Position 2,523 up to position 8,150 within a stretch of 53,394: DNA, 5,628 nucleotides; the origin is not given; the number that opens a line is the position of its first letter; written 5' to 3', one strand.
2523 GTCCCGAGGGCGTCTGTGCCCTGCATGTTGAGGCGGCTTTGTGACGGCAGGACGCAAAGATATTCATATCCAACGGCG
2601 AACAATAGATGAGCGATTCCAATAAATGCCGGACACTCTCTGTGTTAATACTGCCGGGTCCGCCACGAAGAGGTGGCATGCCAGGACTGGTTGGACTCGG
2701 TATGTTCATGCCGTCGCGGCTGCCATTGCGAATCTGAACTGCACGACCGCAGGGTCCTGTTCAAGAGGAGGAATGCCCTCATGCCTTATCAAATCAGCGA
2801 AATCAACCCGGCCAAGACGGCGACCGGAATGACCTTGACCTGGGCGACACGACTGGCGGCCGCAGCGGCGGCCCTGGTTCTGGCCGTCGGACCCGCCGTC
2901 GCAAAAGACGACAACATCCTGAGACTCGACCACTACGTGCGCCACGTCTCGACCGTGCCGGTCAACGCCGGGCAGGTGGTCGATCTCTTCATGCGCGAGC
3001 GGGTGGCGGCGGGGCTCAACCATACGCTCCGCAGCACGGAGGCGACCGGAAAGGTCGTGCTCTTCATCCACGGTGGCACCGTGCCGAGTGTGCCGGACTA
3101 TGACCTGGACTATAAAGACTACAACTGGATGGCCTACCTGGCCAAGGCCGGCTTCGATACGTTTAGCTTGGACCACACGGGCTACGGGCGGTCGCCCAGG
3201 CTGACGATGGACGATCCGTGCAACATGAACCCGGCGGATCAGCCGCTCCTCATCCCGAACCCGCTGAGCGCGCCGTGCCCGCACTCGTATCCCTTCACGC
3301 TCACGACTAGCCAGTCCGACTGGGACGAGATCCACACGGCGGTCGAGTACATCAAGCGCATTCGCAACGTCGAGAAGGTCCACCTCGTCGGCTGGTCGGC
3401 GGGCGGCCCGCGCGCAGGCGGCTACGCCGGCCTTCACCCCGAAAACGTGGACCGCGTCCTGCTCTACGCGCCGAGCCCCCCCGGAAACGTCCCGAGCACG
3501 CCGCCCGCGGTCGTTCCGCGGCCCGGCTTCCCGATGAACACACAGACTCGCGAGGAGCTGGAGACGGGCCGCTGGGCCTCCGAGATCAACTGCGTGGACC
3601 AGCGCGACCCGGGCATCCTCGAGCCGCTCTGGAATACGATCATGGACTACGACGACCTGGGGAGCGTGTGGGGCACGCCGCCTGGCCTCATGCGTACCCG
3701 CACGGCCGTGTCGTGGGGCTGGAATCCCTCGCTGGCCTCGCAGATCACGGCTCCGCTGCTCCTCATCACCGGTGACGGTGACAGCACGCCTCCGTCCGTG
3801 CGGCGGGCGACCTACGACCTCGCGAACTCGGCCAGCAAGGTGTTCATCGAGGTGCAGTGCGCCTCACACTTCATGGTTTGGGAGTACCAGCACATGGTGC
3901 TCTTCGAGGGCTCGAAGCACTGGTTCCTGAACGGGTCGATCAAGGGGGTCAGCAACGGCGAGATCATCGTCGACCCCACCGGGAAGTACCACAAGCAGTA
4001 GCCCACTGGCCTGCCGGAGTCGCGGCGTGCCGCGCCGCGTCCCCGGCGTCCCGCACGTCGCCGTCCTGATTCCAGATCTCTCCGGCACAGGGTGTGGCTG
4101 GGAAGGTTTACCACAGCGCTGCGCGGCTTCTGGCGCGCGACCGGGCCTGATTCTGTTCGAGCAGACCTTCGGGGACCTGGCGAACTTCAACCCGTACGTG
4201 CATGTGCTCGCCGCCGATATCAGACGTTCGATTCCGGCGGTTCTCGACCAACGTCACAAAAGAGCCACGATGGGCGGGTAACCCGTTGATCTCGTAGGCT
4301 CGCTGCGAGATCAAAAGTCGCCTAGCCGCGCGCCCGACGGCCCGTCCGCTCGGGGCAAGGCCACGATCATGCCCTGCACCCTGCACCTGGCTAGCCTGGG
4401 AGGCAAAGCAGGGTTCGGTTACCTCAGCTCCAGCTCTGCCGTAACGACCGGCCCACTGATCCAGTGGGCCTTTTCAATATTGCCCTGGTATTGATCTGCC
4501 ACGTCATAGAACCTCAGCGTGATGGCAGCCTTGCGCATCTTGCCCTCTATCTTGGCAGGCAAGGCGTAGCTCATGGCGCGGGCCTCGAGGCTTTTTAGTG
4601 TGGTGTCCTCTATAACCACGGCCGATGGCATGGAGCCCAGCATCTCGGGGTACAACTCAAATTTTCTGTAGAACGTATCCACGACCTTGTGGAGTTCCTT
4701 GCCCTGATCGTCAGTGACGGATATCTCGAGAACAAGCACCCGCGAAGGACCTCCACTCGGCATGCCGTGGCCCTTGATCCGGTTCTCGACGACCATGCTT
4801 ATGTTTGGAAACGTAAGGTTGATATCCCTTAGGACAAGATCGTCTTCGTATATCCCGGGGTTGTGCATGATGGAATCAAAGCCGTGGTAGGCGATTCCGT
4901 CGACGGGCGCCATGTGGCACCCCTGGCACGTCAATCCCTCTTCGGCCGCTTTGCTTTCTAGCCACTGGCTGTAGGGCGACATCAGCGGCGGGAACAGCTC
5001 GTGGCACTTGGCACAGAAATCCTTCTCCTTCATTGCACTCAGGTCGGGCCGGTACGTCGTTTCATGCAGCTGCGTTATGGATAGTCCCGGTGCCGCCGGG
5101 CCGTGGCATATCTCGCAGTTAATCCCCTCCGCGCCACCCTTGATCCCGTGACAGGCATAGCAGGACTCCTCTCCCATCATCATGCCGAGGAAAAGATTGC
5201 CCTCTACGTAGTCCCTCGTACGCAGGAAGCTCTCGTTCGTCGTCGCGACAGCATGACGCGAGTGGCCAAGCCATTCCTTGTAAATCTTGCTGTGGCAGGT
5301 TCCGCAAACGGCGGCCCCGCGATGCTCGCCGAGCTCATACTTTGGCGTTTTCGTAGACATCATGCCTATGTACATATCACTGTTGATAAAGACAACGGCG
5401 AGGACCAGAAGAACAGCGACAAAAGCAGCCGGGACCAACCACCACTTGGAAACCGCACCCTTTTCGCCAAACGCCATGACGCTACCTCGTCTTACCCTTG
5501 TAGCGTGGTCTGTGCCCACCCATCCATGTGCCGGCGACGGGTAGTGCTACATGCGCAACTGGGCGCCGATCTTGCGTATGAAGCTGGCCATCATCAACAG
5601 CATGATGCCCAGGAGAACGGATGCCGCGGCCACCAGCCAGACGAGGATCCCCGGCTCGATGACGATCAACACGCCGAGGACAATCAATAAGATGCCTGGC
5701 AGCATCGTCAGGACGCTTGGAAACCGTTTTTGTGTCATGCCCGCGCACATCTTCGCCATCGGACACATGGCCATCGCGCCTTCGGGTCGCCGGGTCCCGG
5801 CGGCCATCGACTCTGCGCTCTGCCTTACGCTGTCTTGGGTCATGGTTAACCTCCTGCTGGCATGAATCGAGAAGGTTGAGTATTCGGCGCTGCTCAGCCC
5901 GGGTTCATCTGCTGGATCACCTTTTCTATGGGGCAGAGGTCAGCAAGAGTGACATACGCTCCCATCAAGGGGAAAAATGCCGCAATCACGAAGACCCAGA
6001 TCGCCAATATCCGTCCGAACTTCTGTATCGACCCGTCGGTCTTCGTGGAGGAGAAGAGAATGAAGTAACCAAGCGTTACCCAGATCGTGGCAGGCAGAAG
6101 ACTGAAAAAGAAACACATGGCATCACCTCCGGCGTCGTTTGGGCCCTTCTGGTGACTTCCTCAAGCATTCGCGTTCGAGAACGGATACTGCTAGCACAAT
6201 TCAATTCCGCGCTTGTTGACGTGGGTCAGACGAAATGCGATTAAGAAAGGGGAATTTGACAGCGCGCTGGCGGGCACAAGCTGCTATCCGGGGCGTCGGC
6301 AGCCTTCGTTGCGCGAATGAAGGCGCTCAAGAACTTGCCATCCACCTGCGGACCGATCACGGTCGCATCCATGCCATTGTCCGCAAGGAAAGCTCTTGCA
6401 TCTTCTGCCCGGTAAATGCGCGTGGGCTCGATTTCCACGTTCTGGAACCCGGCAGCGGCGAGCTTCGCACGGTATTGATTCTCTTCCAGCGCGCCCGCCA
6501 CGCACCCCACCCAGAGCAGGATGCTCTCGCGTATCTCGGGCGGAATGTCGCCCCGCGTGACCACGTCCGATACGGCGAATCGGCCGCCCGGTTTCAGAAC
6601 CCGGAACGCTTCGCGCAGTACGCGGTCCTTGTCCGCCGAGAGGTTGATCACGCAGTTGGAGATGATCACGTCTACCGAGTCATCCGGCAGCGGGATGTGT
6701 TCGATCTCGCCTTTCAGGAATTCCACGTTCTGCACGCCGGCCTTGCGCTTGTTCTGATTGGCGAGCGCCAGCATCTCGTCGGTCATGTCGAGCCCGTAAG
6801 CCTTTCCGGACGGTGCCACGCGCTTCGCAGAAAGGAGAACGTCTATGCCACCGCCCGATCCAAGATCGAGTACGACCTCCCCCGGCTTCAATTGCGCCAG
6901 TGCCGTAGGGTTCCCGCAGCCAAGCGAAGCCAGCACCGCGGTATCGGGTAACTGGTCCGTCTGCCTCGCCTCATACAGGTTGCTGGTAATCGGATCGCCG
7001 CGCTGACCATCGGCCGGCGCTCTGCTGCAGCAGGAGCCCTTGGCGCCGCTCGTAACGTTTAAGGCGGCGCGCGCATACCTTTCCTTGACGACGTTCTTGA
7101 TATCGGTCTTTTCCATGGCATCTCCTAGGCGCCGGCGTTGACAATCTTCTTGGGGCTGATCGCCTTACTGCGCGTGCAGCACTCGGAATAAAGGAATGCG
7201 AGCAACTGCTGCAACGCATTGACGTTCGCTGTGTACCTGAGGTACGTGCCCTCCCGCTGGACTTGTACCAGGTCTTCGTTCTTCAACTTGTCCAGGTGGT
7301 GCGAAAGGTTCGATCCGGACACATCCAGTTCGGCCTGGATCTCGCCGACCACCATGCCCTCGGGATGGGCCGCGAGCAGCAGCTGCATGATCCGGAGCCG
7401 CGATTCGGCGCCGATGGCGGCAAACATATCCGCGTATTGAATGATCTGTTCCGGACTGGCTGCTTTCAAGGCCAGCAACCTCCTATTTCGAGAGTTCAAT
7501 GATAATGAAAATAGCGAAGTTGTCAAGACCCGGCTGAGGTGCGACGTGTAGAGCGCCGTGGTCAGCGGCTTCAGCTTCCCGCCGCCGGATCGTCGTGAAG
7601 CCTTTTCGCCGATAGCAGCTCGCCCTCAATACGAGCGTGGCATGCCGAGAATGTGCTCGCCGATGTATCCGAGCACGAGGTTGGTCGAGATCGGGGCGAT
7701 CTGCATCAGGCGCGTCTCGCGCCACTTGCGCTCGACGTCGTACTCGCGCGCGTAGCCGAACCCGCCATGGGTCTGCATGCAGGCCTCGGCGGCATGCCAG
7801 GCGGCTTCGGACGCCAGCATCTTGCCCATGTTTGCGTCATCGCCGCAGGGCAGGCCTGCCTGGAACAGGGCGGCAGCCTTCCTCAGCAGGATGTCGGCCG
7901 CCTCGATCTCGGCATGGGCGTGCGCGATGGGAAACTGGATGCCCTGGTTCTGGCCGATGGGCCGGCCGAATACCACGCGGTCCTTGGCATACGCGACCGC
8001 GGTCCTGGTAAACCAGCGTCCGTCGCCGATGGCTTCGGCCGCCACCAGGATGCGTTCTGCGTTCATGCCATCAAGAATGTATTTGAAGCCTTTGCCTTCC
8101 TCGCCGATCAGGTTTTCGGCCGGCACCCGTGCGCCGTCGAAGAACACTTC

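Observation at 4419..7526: ArsR-gated arsM module carrying two mini membrane proteins and a membrane-anchored pentahaem cytochrome c on a low-GC island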

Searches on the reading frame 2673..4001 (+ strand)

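Call 3: search_protein_families(library=pfam, proteins=[window:2673-4001:+], max_evalue=0.1)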
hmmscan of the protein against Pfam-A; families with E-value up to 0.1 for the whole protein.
window:2673-4001:+ (442 aa): 4 families
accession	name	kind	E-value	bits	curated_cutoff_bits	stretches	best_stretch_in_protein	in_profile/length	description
PF00561.26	Abhydrolase_1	-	1.1e-13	51.9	25.8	1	128-270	2-103/245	alpha/beta hydrolase fold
PF12697.13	Abhydrolase_6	-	1.3e-10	42.7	26.3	1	129-403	1-208/217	Alpha/beta hydrolase family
PF12146.15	Hydrolase_4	-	3.5e-09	36.8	27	1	152-268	23-110/239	Serine aminopeptidase, S33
PF12740.14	PETase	-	0.099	12.5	28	0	350-402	158-214/263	PET hydrolase-like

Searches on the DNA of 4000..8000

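Call 49: search_rna_families(source=window, start=4000, end=8000, threshold=evalue, max_evalue=1)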
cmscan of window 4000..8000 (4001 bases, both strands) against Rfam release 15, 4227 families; matches with E-value up to 1: 0.
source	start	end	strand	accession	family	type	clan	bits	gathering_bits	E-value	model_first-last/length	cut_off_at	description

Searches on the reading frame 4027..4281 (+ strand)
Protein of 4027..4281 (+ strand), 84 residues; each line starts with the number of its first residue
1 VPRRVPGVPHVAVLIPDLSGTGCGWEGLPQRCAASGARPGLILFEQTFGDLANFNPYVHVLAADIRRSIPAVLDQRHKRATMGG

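Call 64: search_protein_families(library=pfam, proteins=[window:4027-4281:+], max_evalue=0.05)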
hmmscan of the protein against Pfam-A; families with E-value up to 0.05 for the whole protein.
window:4027-4281:+ (84 aa): 0 families

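Call 66: search_dna_similar(query=window:4027-4281:+, collection=plasmids, mode=protein, max_rows=8, max_evalue=0.001)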
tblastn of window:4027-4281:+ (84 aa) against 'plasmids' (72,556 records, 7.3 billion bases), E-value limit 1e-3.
No match.
